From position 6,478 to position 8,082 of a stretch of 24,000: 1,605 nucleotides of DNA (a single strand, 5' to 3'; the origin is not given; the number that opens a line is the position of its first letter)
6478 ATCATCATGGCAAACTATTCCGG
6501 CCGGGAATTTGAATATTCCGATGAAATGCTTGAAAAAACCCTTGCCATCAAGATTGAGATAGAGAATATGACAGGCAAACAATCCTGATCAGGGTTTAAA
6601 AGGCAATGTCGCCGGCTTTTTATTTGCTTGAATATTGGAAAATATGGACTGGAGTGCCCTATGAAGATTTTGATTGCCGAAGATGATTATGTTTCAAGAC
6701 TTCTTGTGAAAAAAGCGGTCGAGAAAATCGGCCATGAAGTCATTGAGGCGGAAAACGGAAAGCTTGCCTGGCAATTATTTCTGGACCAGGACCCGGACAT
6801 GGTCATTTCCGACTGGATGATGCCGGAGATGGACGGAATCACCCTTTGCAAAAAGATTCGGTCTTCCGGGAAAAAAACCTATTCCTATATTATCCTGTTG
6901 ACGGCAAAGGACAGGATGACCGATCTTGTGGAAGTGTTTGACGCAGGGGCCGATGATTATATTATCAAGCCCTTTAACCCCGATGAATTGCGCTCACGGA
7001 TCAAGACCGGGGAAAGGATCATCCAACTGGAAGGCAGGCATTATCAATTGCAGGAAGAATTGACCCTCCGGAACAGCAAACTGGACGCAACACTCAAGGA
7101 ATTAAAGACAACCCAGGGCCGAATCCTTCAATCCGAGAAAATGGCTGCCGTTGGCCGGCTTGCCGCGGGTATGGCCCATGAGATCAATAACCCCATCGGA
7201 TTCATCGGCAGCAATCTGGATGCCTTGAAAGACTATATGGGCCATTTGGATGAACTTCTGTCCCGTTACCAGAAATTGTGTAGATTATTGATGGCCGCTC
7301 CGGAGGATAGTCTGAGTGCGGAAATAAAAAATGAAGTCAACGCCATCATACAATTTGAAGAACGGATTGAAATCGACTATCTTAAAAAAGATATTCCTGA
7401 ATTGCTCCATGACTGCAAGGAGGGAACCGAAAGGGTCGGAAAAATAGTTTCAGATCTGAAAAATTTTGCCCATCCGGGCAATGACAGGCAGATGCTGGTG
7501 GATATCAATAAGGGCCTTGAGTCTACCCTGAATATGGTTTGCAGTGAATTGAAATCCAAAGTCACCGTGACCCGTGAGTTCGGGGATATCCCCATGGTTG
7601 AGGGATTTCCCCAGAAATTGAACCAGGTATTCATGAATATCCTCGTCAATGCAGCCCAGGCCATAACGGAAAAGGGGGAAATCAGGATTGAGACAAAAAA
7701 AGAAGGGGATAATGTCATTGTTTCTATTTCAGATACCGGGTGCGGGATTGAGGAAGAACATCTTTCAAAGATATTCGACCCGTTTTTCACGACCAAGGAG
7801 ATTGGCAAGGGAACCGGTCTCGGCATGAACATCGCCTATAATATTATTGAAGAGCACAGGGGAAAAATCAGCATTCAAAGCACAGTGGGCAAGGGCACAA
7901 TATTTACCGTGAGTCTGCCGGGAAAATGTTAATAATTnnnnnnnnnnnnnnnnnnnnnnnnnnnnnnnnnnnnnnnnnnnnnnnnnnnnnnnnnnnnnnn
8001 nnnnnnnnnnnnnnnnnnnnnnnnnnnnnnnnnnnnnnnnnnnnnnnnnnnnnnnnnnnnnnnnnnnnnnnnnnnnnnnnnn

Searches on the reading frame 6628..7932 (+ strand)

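Call 6: search_protein_families(library=pfam, proteins=[window:6628-7932:+])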
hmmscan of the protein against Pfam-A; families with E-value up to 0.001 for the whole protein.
window:6628-7932:+ (434 aa): 5 families
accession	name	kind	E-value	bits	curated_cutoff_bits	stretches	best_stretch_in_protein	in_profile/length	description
PF00072.30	Response_reg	-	8.8e-28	97.1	30.2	1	14-126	1-111/111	Response regulator receiver domain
PF02518.31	HATPase_c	-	2.6e-26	92.7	26.4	1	328-431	3-108/111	Histidine kinase-, DNA gyrase B-, and HSP90-like ATPase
PF00512.31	HisKA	-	2.4e-08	34.4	26.9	1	176-214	3-39/66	His Kinase A (phospho-acceptor) domain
PF14501.12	HATPase_c_5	-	5e-06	26.8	22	1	331-419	6-91/102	GHKL domain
PF23198.2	PDE8A_N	-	1.8e-05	25.1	29.6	1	17-109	17-112/147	PDE8A-like, N-terminal domain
